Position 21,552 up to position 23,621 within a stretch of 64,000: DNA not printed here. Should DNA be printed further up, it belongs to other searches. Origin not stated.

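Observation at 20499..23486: SIR2-HerA two-gene anti-phage island dropped into a catabolic locus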

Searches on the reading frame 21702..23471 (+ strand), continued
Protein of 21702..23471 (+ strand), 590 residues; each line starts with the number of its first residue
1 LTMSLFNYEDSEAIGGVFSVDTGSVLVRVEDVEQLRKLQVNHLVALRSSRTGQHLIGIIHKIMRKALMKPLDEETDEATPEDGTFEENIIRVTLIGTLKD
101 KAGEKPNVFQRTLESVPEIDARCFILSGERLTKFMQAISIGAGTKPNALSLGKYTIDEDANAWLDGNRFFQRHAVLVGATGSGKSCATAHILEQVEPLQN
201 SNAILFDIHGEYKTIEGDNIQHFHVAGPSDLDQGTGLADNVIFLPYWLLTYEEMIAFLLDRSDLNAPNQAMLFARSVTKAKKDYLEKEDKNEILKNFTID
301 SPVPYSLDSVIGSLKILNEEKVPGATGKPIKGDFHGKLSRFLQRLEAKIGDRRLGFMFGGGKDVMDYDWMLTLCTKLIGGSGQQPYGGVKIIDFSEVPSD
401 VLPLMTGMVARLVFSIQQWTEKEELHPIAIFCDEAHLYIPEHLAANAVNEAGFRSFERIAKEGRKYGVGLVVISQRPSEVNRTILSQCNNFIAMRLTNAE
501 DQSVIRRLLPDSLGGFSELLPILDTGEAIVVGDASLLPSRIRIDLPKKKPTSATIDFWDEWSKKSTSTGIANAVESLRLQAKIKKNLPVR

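Call 57: get_annotated_region(hit=H1, flank=4000)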
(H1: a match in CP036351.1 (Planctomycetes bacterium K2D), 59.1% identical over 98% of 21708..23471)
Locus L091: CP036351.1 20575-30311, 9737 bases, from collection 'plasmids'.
description: Planctomycetes bacterium K2D plasmid pK2D_1, complete sequence
organism: Planctomycetes bacterium K2D (NCBI taxid 2527962)
taxonomy: Bacteria; Planctomycetota; ; ; ; ; Planctomycetes bacterium K2D
host: -; source: -; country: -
typing (MOB-suite, as given by PLSDB): mobilizable; relaxase MOBF
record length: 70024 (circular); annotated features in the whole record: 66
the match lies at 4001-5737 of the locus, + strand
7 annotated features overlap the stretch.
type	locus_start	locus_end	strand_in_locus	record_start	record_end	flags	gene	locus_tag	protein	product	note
CDS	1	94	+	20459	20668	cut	-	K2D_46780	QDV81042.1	Helix-turn-helix domain protein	-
CDS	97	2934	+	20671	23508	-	rapA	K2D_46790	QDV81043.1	RNA polymerase-associated protein RapA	-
CDS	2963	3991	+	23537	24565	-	-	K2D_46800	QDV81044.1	hypothetical protein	-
CDS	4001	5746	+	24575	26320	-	-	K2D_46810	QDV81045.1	AAA-like domain protein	-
CDS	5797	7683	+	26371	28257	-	-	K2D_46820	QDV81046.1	putative methyltransferase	-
CDS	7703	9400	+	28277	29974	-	-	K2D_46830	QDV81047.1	hypothetical protein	-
CDS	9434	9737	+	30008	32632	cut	-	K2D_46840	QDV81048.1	Type III restriction enzyme, res subunit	-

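Call 70: search_dna_similar(query=window:21708-23471:+, collection=plasmids, mode=protein, max_rows=40, max_evalue=1e-20, rows=spread)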
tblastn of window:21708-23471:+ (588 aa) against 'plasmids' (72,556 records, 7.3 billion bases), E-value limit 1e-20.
Records with a match: 372; places in all: 384; records where one place covers at least 80% of the query: 87.
Best place of each record, by identity: <60% 372.
By first word of the organism name: Citrobacter 68; Klebsiella 67; Escherichia 48; Enterobacter 30; Serratia 21; Salmonella 14; Bradyrhizobium 10; Piscirickettsia 9; Sinorhizobium 8; Rhizobium 6; and 54 more.
By predicted mobility (MOB-suite, as given by PLSDB): conjugative 188; non-mobilizable 97; mobilizable 87.
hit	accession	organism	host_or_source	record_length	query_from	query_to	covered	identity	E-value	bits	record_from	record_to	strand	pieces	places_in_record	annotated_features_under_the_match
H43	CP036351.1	Planctomycetes bacterium K2D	-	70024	1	579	98%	59.1%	0e+0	707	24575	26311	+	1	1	AAA-like domain protein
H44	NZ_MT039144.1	Serratia entomophila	-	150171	1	578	98%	57.5%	0e+0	693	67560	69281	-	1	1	ATP-binding protein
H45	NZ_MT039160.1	Serratia entomophila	-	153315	1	578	98%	57.5%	0e+0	693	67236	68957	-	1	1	ATP-binding protein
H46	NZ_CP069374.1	Neotabrizicola shimadae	microbial biofilm,biofilm, Nakabusa ...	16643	1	580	99%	56.0%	0e+0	669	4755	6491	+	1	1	ATP-binding protein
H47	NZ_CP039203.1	Piscirickettsia salmonis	Salmo salar,cell culture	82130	3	579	98%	53.5%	0e+0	664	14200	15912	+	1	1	ATP-binding protein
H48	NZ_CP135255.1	Enterobacter chuandaensis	Homo sapiens,anal swab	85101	1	584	99%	43.5%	3e-151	488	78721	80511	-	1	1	ATP-binding protein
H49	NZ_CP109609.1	Klebsiella pneumoniae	Pure culture,clinical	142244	1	584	99%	43.5%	3e-151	488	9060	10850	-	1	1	ATP-binding protein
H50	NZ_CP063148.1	Klebsiella pneumoniae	Homo sapiens,blood culture from maile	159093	1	584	99%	43.5%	3e-151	488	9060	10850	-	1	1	ATP-binding protein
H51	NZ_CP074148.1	Serratia sp. JSRIV001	river water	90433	171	578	69%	59.7%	8e-163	522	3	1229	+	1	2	none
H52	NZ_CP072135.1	Pseudoalteromonas xiamenensis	mangrove sediment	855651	162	576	71%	35.7%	9e-72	258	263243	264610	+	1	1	ATP-binding protein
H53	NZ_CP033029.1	Agrobacterium tumefaciens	-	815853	147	560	70%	33.2%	9e-71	255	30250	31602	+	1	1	ATP-binding protein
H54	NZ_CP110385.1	Tritonibacter mobilis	-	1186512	149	578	73%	30.2%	4e-42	170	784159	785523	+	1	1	record has no annotation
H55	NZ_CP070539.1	Citrobacter freundii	Homo sapiens,endotracheal tube swab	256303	146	561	71%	30.9%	1e-47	187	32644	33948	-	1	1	helicase HerA-like domain-containing protein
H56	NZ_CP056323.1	Citrobacter sp. RHBSTW-00821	culture,Freshwater sample from ...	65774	156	562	69%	30.5%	2e-44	177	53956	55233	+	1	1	helicase HerA-like domain-containing protein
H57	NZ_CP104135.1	Sinorhizobium sp. C101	Phaseolus vulgaris,cell ...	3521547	145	540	67%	28.6%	1e-32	141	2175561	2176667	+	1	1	none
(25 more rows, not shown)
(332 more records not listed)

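Call 71: get_annotated_region(hit=H52, flank=3500)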
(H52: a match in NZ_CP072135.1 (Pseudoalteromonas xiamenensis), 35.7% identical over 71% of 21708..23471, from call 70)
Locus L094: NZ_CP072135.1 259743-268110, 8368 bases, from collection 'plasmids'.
description: Pseudoalteromonas xiamenensis strain STKMTI.2 plasmid unnamed5, complete sequence
organism: Pseudoalteromonas xiamenensis (NCBI taxid 882626)
taxonomy: Bacteria; Pseudomonadota; Gammaproteobacteria; Alteromonadales; Pseudoalteromonadaceae; Pseudoalteromonas; Pseudoalteromonas xiamenensis
host: -; source: mangrove sediment; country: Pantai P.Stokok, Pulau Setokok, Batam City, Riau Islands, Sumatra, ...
typing (MOB-suite, as given by PLSDB): non-mobilizable
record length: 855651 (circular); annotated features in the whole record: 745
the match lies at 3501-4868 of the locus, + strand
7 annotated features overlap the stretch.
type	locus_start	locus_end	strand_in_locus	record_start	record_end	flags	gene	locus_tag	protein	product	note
CDS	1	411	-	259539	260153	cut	-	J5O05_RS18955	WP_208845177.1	M23 family metallopeptidase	GO:0006508 - proteolysis [Evidence IEA]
CDS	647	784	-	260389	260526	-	-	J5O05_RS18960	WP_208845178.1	hypothetical protein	-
CDS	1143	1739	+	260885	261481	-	-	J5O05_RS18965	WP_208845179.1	hypothetical protein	-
CDS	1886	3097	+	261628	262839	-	-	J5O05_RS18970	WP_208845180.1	hypothetical protein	-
CDS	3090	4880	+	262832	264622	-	-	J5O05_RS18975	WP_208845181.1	ATP-binding protein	-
CDS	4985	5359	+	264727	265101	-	-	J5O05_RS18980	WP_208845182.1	hypothetical protein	-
CDS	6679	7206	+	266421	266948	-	-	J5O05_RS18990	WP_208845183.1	hypothetical protein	-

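Call 72: get_annotated_region(hit=H53, flank=3500)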
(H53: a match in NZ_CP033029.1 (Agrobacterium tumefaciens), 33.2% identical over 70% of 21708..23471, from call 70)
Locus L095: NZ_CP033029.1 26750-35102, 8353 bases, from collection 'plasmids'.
description: Agrobacterium tumefaciens strain A6 plasmid pAtA6, complete sequence
organism: Agrobacterium tumefaciens (NCBI taxid 358)
taxonomy: Bacteria; Pseudomonadota; Alphaproteobacteria; Hyphomicrobiales; Rhizobiaceae; Agrobacterium; Agrobacterium tumefaciens
host: -; source: -; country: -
typing (MOB-suite, as given by PLSDB): conjugative; relaxase MOBQ; mating-pair formation MPF_T
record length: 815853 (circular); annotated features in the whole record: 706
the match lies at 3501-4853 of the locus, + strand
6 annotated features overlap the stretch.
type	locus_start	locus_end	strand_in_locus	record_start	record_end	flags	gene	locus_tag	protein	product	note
CDS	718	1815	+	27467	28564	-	-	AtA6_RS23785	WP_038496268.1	(p)ppGpp synthetase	-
CDS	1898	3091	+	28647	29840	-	-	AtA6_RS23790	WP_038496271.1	hypothetical protein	-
CDS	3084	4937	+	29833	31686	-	-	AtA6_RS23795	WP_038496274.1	ATP-binding protein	-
CDS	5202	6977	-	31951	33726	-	-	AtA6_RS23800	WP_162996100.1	DUF4365 domain-containing protein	-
CDS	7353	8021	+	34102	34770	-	-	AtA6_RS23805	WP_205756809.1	SatD family protein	-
CDS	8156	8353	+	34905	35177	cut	-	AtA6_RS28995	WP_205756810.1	hypothetical protein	-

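Call 73: get_annotated_region(hit=H49, flank=3500)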
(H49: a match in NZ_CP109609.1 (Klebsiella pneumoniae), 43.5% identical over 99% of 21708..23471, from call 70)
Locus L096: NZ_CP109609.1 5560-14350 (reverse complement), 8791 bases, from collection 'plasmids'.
description: Klebsiella pneumoniae strain KP18-231 plasmid pKP18-231-2, complete sequence
organism: Klebsiella pneumoniae (NCBI taxid 573)
taxonomy: Bacteria; Pseudomonadota; Gammaproteobacteria; Enterobacterales; Enterobacteriaceae; Klebsiella; Klebsiella pneumoniae
host: -; source: Pure culture,clinical; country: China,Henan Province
typing (MOB-suite, as given by PLSDB): conjugative; replicon IncFII,IncU,rep_cluster_1418; relaxase MOBF; mating-pair formation MPF_F
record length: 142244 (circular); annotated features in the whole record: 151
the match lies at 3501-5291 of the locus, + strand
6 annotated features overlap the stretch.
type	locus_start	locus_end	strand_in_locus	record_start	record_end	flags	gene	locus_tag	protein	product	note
CDS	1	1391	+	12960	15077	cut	-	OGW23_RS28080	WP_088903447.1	DUF499 domain-containing protein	-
CDS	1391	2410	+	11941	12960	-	-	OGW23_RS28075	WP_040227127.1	hypothetical protein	-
CDS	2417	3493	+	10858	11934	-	-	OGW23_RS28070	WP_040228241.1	SIR2 family protein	-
CDS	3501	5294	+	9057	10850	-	-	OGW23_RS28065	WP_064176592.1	ATP-binding protein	-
CDS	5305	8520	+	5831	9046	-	-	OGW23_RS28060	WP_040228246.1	DUF1156 domain-containing protein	-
CDS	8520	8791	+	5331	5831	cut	-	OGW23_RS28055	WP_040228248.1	hypothetical protein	-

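Call 74: get_annotated_region(hit=H55, flank=3500)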
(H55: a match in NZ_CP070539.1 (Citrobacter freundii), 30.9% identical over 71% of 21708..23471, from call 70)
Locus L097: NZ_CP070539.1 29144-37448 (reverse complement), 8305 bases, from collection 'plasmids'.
description: Citrobacter freundii strain CF48846 plasmid p48846_IncHI2, complete sequence
organism: Citrobacter freundii (NCBI taxid 546)
taxonomy: Bacteria; Pseudomonadota; Gammaproteobacteria; Enterobacterales; Enterobacteriaceae; Citrobacter; Citrobacter freundii
host: -; source: Homo sapiens,endotracheal tube swab; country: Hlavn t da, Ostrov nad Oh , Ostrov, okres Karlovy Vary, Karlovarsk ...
typing (MOB-suite, as given by PLSDB): conjugative; replicon IncHI2A,rep_cluster_1088; relaxase MOBH; mating-pair formation MPF_F
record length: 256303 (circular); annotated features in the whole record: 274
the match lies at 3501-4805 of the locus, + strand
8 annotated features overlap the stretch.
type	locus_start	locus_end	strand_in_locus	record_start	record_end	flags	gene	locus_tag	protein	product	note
CDS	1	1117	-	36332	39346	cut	-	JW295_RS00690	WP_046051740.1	Tn3 family transposase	-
CDS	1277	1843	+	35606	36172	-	-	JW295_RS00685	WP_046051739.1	recombinase family protein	GO:0006310 - DNA recombination [Evidence IEA]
CDS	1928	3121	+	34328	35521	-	-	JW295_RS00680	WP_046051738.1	SIR2 family protein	-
CDS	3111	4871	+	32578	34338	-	-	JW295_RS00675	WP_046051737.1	helicase HerA-like domain-containing protein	-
CDS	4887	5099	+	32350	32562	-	-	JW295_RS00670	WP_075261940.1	KTSC domain-containing protein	-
CDS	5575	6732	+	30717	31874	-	-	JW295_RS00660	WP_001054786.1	TerD family protein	-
CDS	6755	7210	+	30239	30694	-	-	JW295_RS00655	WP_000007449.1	tellurite resistance TerB family protein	-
CDS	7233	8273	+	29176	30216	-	terC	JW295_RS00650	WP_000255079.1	tellurium resistance membrane protein TerC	-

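Call 75: search_protein_families(library=pfam, proteins=[L094:1886-3094:+, L095:1898-3088:+, L097:1928-3118:+, L096:2417-3490:+, L088:2978-3988:+], max_evalue=0.001)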
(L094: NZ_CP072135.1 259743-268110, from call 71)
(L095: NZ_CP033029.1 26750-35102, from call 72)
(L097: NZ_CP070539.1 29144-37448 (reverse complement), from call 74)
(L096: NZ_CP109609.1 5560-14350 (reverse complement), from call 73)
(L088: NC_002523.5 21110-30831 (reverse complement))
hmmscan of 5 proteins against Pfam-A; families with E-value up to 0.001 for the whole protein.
L094:1886-3094:+ (403 aa): 1 family
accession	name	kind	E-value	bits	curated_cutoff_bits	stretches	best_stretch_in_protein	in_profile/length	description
PF14130.12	Cap4_nuclease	-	0.00026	21.7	26.2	0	8-72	5-71/200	Cap4, dsDNA endonuclease domain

L095:1898-3088:+ (397 aa): 0 families

L097:1928-3118:+ (397 aa): 1 family
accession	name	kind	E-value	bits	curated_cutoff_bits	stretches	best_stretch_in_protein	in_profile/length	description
PF13289.12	SIR2_2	-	1e-17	65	24.5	1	148-312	1-124/141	SIR2-like domain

L096:2417-3490:+ (358 aa): 2 families
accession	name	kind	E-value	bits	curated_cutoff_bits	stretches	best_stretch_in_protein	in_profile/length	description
PF13289.12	SIR2_2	-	7.5e-13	49.2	24.5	1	144-303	2-119/141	SIR2-like domain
PF12710.13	HAD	-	0.00077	20.4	27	0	269-342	71-146/189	haloacid dehalogenase-like hydrolase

L088:2978-3988:+ (337 aa): 1 family
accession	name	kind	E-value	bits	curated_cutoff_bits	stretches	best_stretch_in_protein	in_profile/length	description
PF13289.12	SIR2_2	-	4.6e-13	49.9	24.5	1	134-271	3-109/141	SIR2-like domain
